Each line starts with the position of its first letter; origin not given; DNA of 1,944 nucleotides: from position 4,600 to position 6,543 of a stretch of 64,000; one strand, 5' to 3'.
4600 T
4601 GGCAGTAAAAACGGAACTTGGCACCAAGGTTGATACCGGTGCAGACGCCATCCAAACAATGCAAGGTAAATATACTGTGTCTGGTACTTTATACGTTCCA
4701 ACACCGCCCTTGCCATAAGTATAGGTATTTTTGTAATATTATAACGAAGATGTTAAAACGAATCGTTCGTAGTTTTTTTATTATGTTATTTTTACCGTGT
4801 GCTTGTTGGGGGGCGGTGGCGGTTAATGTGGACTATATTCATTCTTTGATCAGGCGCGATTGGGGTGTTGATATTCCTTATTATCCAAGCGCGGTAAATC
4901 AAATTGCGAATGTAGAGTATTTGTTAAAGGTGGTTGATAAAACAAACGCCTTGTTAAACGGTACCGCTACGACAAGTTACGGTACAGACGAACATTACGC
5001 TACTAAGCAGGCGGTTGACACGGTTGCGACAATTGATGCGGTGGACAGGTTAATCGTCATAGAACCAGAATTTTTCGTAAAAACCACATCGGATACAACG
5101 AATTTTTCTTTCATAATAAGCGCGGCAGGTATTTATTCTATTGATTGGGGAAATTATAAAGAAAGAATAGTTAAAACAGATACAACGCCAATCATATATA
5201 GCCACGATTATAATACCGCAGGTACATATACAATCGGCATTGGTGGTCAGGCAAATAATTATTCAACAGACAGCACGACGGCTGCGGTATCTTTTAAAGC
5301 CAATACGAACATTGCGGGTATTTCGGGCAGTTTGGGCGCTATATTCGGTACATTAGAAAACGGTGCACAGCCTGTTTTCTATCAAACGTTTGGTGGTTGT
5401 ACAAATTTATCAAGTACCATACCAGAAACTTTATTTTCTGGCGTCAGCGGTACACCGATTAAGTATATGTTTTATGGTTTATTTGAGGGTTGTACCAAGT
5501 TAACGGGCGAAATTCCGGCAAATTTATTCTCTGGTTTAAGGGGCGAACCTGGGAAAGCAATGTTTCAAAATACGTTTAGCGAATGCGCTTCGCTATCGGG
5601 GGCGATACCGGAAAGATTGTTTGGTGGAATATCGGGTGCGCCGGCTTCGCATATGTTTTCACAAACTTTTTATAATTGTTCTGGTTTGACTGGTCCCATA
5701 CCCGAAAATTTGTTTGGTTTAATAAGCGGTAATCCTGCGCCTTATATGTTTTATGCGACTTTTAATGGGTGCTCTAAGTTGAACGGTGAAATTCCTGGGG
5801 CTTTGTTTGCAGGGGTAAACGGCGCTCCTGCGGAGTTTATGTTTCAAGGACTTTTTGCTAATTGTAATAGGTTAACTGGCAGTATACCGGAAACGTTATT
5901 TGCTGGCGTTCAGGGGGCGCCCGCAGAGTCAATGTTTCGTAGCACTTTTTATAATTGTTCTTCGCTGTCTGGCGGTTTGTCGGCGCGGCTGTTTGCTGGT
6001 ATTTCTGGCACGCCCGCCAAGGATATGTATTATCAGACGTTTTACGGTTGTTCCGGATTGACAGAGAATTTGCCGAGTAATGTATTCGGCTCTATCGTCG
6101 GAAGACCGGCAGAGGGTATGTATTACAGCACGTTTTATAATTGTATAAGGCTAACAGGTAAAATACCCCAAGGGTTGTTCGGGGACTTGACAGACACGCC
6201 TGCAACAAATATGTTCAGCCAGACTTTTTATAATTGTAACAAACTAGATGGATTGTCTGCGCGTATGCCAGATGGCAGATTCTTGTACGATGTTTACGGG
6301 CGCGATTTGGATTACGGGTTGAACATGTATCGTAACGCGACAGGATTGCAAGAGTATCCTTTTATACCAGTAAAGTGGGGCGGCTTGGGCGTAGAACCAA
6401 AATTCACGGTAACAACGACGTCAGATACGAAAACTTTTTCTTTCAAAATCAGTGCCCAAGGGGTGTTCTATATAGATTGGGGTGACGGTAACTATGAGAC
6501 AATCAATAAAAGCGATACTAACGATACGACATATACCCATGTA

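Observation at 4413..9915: Giant secreted protein made of four tandem PKD-like + 31-aa-repeat super-modules, with a small secreted partner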

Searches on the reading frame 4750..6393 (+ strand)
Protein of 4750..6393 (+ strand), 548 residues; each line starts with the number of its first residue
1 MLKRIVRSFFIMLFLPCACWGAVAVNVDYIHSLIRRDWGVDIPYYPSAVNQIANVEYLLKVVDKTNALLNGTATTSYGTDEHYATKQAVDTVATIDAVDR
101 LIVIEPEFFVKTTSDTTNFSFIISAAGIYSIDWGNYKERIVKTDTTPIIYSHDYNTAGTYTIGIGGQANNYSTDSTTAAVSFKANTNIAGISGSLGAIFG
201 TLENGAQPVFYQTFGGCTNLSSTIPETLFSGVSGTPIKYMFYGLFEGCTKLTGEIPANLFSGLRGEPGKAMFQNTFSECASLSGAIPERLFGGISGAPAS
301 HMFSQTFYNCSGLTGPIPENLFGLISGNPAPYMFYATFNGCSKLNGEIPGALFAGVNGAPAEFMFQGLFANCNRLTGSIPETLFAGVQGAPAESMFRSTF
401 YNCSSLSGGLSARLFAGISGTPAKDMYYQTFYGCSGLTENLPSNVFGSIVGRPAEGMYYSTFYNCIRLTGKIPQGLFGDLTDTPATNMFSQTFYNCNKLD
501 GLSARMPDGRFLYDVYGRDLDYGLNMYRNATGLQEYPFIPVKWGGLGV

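Call 40: predict_structure(alignment_id=A1)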
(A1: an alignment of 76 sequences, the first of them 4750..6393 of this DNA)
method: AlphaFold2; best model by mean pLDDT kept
length: 548 residues; sequences in the alignment: 76
mean_pLDDT: 94.5   pTM: 0.88
mean pLDDT of the five models: 94.5, 94.2, 93.9, 93.9, 93.6
residues with pLDDT >= 90: 499; 70-90: 25; 50-70: 17; < 50: 7
segments of 3 or more residues with pLDDT < 50: 16-20
pLDDT, mean of each block of 10 residues (from residue 1): 56 49 88 91 91 96 94 91 92 92 95 98 97 94 97 98 97 98 98 98 98 99 98 98 99 98 98 99 98 98 99 98 98 99 98 98 99 98 98 99 97 96 98 95 93 97 96 95 93 97 96 91 87 97 95
secondary structure, 60 per line:
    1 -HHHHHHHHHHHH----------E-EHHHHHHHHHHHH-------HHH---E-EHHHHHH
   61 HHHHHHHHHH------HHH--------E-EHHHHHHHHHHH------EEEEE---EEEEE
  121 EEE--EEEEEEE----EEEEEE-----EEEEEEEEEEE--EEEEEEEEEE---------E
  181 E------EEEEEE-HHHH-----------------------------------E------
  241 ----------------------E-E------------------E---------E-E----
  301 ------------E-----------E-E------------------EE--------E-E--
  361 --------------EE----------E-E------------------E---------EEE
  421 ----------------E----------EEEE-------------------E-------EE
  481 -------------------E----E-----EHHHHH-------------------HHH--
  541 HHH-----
elements in order: H2-13 H27-38 H55-70 H91-101 E108-112 E116-123 E126-132 E137-142 E148-158 E161-170 E188-193 H195-198 E418-420 E448-451 H512-516

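Call 46: fold_search(model_id=the predicted structure, library=pdb)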
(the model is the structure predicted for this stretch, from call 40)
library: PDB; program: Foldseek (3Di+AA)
matches with E <= 10: 1168; with E <= 0.001: 0
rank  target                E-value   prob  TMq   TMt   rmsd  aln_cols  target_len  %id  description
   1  7crb_A                1.4e-01  0.23  0.18  0.16  13.1       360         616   14  Cryo-EM structure of plant NLR RPP1 LRR-ID domain in complex with ATR1 (released 2020-12-16)
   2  2i45_E                2.4e-01  0.25  0.05  0.21  11.3        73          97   12  Crystal structure of protein NMB1881 from Neisseria meningitidis (released 2006-09-19)
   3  8zyh_B                2.7e-01  0.25  0.06  0.22  12.4        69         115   10  Crystal structure of a cupin protein (tm1459, I49C-4py/H52A/H54A/C106D mutant) in copper (Cu) substituted form (released 2024-09-04)
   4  4ln3_A                2.9e-01  0.89  0.10  0.16   5.3        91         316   12  The crystal structure of hemagglutinin from a H7N9 influenza virus (A/Shanghai/1/2013) (released 2013-10-02)
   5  5wse_D                2.9e-01  0.35  0.07  0.25  10.7        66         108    9  Crystal structure of a cupin protein (tm1459) in osmium (Os) substituted form I (released 2017-05-31)
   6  1zz6_A                3.1e-01  0.21  0.06  0.14  11.6        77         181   12  Crystal Structure of Apo-HppE (released 2005-07-26)
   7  8tnl_C                3.2e-01  0.87  0.10  0.11   5.2        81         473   12  CryoEM structure of H7 hemagglutinin from A/Shanghai2/2013 H7N9 in complex with a human neutralizing antibody H7.HK1 (released 2024-05-15)
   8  8hjz_A                3.2e-01  0.28  0.06  0.22  11.6        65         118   11  Crystal structure of a cupin protein (tm1459, H52A/H58Q mutant) in copper (Cu) substituted form (released 2023-06-14)
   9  6e5c_MODEL_1_A        3.4e-01  0.91  0.09  0.49   4.0        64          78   20  Solution NMR structure of a de novo designed double-stranded beta-helix (released 2018-11-07)
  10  8hjy_A                3.4e-01  0.23  0.06  0.22  11.5        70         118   11  Crystal structure of a cupin protein (tm1459, H52A/H58E/F104W mutant) in copper (Cu) substituted form (released 2023-06-14)
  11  8hjx_A                3.9e-01  0.25  0.06  0.22  10.6        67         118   12  Crystal structure of a cupin protein (tm1459, H52A/H58E mutant) in copper (Cu) substituted form (released 2023-06-14)
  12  8zyg_B                3.9e-01  0.21  0.06  0.22  12.4        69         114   10  Crystal structure of a cupin protein (tm1459, I49C-4py/H52A/C106D mutant) in copper (Cu) substituted form (released 2024-09-04)
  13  6z4e                  4.1e-01  0.30  0.08  0.18  16.3       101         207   12  The structure of the C-terminal domain of RssB from E. coli (released 2020-07-29)
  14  1vj2_A                4.1e-01  0.23  0.07  0.23  11.3        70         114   10  Crystal structure of a novel family of manganese-containing cupin (tm1459) from thermotoga maritima at 1.65 A resoluti (released 2003-12-09)
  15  5tpv_C                4.1e-01  0.15  0.06  0.19  13.4        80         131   16  X-ray structure of WlaRA (TDP-fucose-3,4-ketoisomerase) from Campylobacter jejuni (released 2017-02-01)
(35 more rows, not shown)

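Call 47: search_solved_structures(query=A1, max_evalue=1, show_alignments=2)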
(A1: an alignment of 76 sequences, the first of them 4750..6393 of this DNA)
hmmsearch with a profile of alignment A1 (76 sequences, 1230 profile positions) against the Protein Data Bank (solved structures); distinct sequences matched with E-value up to 1: 5.
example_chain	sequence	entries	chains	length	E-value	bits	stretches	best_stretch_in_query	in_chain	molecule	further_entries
4mna_A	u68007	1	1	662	3.5e-05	24.8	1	255-422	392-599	LRR receptor-like serine/threonine-protein kinase FLS2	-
4mn8_A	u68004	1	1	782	4.2e-05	24.5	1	255-422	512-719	LRR receptor-like serine/threonine-protein kinase FLS2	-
4xed_A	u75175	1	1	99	0.0012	19.8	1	553-592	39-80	Peptidase M14, carboxypeptidase A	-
1wgo_A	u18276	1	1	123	0.17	12.6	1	876-921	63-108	VPS10 domain-containing receptor SorCS2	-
4fs7_A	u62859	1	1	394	0.91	10.2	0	1029-1091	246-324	Uncharacterized protein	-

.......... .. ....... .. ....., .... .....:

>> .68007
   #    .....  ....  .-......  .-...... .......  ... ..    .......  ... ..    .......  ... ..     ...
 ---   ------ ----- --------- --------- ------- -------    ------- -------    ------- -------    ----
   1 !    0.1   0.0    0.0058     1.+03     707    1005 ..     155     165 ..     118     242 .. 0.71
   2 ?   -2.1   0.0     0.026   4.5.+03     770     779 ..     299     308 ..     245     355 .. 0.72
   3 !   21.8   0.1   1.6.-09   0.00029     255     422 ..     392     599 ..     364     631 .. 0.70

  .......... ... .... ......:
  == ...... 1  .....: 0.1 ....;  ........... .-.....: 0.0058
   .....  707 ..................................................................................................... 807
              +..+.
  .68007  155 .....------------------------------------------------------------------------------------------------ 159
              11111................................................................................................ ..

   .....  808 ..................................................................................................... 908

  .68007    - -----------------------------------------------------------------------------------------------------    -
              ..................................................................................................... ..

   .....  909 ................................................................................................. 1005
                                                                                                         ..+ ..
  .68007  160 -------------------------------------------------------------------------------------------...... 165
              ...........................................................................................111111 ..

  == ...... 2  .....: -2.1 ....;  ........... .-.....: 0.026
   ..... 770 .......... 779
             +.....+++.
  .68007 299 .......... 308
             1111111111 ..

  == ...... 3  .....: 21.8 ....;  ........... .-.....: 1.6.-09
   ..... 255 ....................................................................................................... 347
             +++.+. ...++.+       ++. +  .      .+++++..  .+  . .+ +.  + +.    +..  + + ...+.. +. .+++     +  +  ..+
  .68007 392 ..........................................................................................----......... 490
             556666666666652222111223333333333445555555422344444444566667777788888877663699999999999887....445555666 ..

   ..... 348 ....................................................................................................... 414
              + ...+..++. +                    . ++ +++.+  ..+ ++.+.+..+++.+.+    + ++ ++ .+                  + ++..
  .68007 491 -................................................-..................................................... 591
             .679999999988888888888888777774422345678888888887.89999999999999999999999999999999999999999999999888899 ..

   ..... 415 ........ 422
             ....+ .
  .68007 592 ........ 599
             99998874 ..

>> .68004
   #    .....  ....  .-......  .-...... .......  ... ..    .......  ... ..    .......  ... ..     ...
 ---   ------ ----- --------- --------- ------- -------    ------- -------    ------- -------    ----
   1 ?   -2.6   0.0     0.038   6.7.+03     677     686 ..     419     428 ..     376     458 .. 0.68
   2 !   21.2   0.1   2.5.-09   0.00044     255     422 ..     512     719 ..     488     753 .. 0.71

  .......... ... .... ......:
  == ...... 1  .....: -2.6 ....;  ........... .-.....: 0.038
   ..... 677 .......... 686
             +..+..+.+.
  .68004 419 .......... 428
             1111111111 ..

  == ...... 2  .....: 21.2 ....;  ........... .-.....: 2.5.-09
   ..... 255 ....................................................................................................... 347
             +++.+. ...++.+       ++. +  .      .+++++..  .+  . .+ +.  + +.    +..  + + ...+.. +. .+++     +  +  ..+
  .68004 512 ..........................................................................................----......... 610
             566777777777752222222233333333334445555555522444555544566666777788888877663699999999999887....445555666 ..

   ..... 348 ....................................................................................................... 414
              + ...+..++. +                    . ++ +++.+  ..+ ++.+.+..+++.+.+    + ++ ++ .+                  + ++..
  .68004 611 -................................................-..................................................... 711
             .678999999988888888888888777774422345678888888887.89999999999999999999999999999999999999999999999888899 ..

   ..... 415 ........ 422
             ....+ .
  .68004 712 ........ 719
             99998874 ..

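Call 73: fold_search(model_id=the predicted structure, library=viral)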
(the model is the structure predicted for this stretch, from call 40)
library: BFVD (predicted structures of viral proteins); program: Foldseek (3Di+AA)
matches with E <= 10: 1152; with E <= 0.001: 15
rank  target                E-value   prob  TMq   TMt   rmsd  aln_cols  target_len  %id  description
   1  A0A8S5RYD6            2.4e-18  1.00  0.52  0.53   8.9       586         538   24  Leucine-rich repeat protein [Myoviridae sp. ctNQV2]
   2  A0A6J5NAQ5            1.9e-11  1.00  0.31  0.26  13.5       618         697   13  Bacterial surface protein 26-residue repeat [uncultured Caudovirales phage]
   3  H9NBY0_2              1.8e-10  1.00  0.40  0.25  11.6       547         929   15  (no name in the UniProt tables at hand)
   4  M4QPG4                1.3e-08  1.00  0.37  0.54   9.5       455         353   14  PKD domain-containing protein [Synechococcus phage S-SKS1]
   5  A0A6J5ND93            1.3e-07  1.00  0.23  0.16  13.7       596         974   15  Bacterial surface protein 26-residue repeat [uncultured Caudovirales phage]
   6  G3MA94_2              1.8e-07  1.00  0.16  0.10  22.3       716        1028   11  Gp353 [Bacillus phage G]
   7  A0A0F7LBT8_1          3.8e-07  1.00  0.30  0.19  12.7       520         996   14  LamG-like jellyroll fold domain-containing protein [uncultured marine virus]
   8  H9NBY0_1              2.0e-06  1.00  0.27  0.18  15.4       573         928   15  (no name in the UniProt tables at hand)
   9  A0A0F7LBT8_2          5.7e-06  1.00  0.42  0.25   8.6       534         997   13  LamG-like jellyroll fold domain-containing protein [uncultured marine virus]
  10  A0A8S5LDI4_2          5.4e-05  0.80  0.16  0.10  33.1       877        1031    9  Leucine-rich repeat protein [Siphoviridae sp. ctCCX1]
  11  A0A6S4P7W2            7.8e-05  1.00  0.30  0.38  13.1       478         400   12  Membrane-associated lipoprotein [uncultured phage_MedDCM-OCT-S31-C1]
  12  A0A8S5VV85            1.3e-04  1.00  0.27  0.30  10.3       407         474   14  (no name in the UniProt tables at hand)
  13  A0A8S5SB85            4.2e-04  1.00  0.13  0.30  11.3       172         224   10  Leucine-rich repeat protein (Fragment) [Siphoviridae sp. ctJLl6]
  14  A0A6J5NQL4            6.4e-04  0.91  0.14  0.14  18.6       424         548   12  PKD domain containing protein [uncultured Caudovirales phage]
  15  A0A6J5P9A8            8.1e-04  0.93  0.20  0.14  15.7       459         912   11  Bacterial surface protein 26-residue repeat [uncultured Caudovirales phage]
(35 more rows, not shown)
